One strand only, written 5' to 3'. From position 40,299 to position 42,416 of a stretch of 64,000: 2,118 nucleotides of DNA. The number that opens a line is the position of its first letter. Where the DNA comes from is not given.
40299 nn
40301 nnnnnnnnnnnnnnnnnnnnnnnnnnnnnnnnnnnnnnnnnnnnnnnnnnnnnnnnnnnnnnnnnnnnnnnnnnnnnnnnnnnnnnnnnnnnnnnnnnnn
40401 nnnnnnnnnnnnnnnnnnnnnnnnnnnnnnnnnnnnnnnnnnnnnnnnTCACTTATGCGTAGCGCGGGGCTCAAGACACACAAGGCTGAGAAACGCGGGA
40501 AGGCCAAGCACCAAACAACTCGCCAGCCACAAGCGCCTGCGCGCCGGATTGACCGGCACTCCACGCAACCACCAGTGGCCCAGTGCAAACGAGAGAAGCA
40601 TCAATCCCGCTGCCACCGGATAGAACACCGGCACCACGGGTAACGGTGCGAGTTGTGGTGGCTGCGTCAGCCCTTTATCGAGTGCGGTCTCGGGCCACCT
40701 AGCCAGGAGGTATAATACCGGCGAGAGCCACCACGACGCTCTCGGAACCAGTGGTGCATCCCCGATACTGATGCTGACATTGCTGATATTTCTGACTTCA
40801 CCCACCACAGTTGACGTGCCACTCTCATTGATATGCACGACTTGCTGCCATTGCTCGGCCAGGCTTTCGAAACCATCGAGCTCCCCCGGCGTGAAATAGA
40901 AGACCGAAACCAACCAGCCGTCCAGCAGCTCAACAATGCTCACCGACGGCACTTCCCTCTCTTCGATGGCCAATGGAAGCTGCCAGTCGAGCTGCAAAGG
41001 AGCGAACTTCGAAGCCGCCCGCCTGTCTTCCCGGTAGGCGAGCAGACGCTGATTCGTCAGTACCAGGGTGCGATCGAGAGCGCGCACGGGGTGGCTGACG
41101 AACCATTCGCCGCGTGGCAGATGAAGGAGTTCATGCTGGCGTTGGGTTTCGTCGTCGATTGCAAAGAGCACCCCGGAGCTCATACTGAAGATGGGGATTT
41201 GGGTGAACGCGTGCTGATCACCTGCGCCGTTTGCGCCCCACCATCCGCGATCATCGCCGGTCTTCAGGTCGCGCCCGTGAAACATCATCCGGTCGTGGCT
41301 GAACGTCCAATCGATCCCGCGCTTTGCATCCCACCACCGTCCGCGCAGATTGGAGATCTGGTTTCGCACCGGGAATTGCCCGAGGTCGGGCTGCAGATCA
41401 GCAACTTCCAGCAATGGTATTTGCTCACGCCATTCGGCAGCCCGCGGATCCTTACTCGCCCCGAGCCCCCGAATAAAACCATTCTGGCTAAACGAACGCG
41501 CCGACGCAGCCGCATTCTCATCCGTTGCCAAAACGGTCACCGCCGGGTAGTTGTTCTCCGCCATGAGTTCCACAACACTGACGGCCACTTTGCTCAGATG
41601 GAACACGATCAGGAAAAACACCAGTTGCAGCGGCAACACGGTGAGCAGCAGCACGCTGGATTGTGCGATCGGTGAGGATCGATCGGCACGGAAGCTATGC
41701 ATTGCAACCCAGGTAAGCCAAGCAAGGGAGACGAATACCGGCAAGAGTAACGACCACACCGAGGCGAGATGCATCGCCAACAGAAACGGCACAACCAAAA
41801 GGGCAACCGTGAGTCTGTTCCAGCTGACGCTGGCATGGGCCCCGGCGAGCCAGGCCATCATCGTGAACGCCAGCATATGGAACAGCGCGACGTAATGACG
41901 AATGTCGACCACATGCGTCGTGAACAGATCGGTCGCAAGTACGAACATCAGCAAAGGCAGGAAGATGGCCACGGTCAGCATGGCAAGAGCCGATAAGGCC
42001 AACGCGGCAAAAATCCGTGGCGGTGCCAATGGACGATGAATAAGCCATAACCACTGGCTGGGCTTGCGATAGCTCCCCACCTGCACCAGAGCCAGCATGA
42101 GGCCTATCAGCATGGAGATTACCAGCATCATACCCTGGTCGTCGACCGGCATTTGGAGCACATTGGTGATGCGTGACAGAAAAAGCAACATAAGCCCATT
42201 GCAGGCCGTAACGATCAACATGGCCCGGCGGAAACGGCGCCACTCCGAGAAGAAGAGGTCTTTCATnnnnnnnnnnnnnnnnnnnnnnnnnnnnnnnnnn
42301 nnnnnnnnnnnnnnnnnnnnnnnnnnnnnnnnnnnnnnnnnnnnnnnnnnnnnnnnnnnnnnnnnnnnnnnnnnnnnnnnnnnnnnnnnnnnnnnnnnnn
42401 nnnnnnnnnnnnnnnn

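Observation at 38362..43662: YtrA-like GntR regulator, ABC ATPase, fused permease with large extracytoplasmic domain, and exported S9 peptidase as one overlapping operon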

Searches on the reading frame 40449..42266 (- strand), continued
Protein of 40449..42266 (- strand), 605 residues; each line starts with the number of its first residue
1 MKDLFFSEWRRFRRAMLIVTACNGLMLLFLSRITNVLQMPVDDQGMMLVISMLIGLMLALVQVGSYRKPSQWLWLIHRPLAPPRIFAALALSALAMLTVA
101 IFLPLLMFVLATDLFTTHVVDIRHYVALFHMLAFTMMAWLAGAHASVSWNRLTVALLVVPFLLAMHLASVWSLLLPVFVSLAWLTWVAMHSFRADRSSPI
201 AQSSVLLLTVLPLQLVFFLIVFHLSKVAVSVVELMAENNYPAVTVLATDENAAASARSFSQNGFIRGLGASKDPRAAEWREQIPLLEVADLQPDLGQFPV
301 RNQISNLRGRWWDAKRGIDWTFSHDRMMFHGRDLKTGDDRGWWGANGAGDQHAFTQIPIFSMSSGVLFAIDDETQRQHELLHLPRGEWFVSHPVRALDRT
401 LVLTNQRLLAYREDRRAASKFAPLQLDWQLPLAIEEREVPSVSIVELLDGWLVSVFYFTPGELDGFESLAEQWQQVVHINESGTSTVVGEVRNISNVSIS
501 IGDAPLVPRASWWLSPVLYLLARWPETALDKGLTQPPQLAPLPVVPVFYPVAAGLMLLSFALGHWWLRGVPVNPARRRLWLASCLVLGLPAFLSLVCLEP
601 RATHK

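Call 67: search_protein_families(library=pfam, proteins=[P0171, P0172, P0177, P0220, P0247, P0263, P0134], max_evalue=0.001)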
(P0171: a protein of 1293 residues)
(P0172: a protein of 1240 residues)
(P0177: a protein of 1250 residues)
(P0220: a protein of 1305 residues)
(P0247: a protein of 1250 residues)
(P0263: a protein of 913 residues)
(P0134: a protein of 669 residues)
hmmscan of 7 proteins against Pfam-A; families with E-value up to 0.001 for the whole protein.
P0171 (1293 aa): 3 families
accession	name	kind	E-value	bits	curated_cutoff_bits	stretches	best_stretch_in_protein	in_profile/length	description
PF00326.27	Peptidase_S9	-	6.5e-35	121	22.6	1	1043-1261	1-207/213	Prolyl oligopeptidase family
PF02129.25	Peptidase_S15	-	5e-10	40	23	1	1008-1148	1-136/262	X-Pro dipeptidyl-peptidase (S15 family)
PF20434.5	BD-FAE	-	7.3e-06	26.1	26.8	1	1019-1215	6-206/215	BD-FAE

P0172 (1240 aa): 2 families
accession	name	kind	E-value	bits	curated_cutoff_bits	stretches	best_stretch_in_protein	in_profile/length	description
PF00326.27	Peptidase_S9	-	1.8e-26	93.4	22.6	1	1046-1146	2-101/213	Prolyl oligopeptidase family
PF02129.25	Peptidase_S15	-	2.6e-05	24.5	23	1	1010-1146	1-132/262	X-Pro dipeptidyl-peptidase (S15 family)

P0177 (1250 aa): 3 families
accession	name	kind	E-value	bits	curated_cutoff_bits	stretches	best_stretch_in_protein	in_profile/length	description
PF00326.27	Peptidase_S9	-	5.6e-23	82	22.6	1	1056-1157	7-107/213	Prolyl oligopeptidase family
PF12697.13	Abhydrolase_6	-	5.3e-07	31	26.3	1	1039-1213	3-148/217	Alpha/beta hydrolase family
PF12146.15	Hydrolase_4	-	0.00016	21.5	27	1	1036-1154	6-116/239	Serine aminopeptidase, S33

P0220 (1305 aa): 1 family
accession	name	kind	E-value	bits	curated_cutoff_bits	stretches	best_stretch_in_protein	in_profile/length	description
PF00326.27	Peptidase_S9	-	1.7e-26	93.5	22.6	1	1057-1255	4-190/213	Prolyl oligopeptidase family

P0247 (1250 aa): 3 families
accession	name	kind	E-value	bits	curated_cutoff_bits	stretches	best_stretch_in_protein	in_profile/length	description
PF00326.27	Peptidase_S9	-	7.1e-25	88.2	22.6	1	994-1197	3-192/213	Prolyl oligopeptidase family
PF00756.26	Esterase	-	3.2e-05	24.3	22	1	1029-1093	86-151/251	Putative esterase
PF20434.5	BD-FAE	-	0.00064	19.7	26.8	0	974-1017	11-59/215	BD-FAE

P0263 (913 aa): 0 families

P0134 (669 aa): 0 families

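Call 69: find_encoding_contigs(protein=P0171, flank=4000, max_places=3)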
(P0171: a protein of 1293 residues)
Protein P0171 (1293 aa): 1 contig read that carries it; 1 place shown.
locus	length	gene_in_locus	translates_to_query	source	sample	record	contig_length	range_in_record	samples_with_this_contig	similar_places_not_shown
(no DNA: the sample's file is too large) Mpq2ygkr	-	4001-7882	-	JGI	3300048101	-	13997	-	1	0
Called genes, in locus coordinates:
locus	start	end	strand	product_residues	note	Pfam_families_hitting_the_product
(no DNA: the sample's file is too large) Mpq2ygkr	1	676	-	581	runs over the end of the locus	-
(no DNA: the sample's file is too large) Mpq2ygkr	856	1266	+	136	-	PF00392:GntR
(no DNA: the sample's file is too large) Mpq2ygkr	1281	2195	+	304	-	PF00005:ABC_tran, PF02463:SMC_N (faint), PF13304:AAA_21 (weak)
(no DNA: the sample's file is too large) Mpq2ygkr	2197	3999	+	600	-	-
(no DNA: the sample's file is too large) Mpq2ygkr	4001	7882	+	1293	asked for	PF02129:Peptidase_S15, PF00326:Peptidase_S9, PF20434:BD-FAE (faint)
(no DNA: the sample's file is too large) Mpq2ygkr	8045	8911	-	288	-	PF23023:Anti-Pycsar_Apyc1, PF00753:Lactamase_B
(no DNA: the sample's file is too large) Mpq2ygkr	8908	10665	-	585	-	PF00664:ABC_membrane, PF00005:ABC_tran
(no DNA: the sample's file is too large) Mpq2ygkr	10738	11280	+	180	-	PF00849:PseudoU_synth_2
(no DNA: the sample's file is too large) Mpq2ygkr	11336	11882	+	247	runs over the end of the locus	PF13649:Methyltransf_25, PF13847:Methyltransf_31, PF08241:Methyltransf_11, PF08242:Methyltransf_12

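Call 70: find_encoding_contigs(protein=P0220, flank=4000, max_places=3)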
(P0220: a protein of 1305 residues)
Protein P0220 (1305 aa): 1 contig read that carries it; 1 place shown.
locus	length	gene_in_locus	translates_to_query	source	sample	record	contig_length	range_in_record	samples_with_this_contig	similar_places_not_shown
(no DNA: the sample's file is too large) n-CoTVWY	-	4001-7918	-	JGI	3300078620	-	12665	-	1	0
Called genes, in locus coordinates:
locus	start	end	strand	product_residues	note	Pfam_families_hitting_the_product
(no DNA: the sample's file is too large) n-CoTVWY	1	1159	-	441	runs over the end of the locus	PF07690:MFS_1, PF00854:PTR2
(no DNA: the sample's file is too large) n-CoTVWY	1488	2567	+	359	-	-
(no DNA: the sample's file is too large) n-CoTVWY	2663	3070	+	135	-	PF00392:GntR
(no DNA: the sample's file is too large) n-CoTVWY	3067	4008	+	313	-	PF00005:ABC_tran, PF13304:AAA_21 (weak)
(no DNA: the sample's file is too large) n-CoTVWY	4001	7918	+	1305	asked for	PF00326:Peptidase_S9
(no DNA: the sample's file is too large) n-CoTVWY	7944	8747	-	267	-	-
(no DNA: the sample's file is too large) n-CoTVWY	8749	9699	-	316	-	?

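Call 72: search_dna_similar(query=window:40449-42266:-, collection=plasmids, mode=protein, max_rows=15)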
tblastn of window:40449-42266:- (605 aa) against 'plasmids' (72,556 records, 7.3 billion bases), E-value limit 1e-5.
No match.

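Call 78: find_encoding_contigs(protein=P0247, flank=4000, max_places=3)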
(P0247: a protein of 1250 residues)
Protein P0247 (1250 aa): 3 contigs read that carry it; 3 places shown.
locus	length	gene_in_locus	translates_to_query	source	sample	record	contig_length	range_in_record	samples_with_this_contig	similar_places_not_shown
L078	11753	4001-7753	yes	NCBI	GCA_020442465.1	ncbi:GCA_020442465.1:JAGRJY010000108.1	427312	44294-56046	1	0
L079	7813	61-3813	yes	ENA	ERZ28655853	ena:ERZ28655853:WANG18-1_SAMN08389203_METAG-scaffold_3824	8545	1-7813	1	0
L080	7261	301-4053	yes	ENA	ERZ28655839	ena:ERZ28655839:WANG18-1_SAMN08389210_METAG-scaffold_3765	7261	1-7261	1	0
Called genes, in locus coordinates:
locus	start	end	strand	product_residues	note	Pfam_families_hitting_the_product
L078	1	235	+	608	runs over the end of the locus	PF02129:Peptidase_S15, PF08530:PepX_C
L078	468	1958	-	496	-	PF00144:Beta-lactamase, PF13424:TPR_12 (faint), PF07719:TPR_2 (faint), PF13181:TPR_8 (faint), PF13432:TPR_16, PF14559:TPR_19 (weak)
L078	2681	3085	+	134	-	PF00392:GntR, PF02082:Rrf2 (weak)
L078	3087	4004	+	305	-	PF00005:ABC_tran, PF02463:SMC_N (weak), PF13304:AAA_21 (weak)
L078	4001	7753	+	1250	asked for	PF00326:Peptidase_S9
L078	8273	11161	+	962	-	-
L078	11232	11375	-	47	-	-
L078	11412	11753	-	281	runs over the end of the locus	PF01965:DJ-1_PfpI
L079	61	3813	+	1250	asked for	PF00326:Peptidase_S9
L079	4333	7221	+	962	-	-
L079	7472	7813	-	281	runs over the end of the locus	PF01965:DJ-1_PfpI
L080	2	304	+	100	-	?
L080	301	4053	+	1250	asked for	PF00326:Peptidase_S9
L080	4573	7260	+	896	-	?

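Call 79: find_encoding_contigs(protein=P0172, flank=4000, max_places=3)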
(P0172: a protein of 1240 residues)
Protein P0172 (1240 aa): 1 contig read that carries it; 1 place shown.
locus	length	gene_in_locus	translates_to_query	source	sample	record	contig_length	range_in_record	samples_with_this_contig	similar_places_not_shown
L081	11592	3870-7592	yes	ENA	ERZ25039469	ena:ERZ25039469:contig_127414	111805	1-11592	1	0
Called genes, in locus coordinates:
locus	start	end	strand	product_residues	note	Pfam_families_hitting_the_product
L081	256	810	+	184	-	-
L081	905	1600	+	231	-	PF01988:VIT1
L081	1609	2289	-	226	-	PF00034:Cytochrom_C, PF13442:Cytochrome_CBB3 (weak), PF00034:Cytochrom_C (weak)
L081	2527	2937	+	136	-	PF00392:GntR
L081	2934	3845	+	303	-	PF00005:ABC_tran, PF13304:AAA_21 (weak)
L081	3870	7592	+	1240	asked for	PF00326:Peptidase_S9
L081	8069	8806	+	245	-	-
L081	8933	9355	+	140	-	PF07731:Cu-oxidase_2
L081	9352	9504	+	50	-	PF07731:Cu-oxidase_2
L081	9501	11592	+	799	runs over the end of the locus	PF07715:Plug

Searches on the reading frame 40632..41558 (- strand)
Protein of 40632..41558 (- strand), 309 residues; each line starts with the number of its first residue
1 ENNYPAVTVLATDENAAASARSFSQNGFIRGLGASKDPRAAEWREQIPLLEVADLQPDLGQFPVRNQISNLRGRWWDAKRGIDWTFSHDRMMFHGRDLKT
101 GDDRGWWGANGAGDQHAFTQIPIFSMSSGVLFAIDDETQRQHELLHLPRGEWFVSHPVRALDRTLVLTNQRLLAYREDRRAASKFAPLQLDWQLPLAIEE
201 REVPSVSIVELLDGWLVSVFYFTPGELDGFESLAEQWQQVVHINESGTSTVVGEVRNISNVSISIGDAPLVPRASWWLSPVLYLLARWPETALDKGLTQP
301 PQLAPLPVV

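Call 49: predict_structure(alignment_id=A3)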
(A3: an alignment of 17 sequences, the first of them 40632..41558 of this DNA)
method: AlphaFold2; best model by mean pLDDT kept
length: 309 residues; sequences in the alignment: 17
mean_pLDDT: 77.3   pTM: 0.75
mean pLDDT of the five models: 77.3, 76.9, 74.6, 73.5, 73.1
residues with pLDDT >= 90: 129; 70-90: 86; 50-70: 37; < 50: 57
segments of 3 or more residues with pLDDT < 50: 1-6, 60-72, 227-230, 266-279, 289-301, 305-307
pLDDT, mean of each block of 10 residues (from residue 1): 45 73 89 93 94 79 42 74 86 90 93 89 81 91 92 87 93 93 91 82 85 94 59 75 95 87 52 45 50 46 48
secondary structure, 60 per line:
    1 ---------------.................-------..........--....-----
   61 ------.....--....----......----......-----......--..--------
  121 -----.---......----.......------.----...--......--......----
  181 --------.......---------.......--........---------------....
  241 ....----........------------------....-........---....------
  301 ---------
elements in order: H16-32 H40-49 E52-55 H67-71 E74-77 E82-87 E92-97 E103-108 E130-135 E140-146 E158-160 E163-168 E171-176 E189-195 E205-211 E214-221 E237-244 E249-256 H275-278 H280-287 H291-294
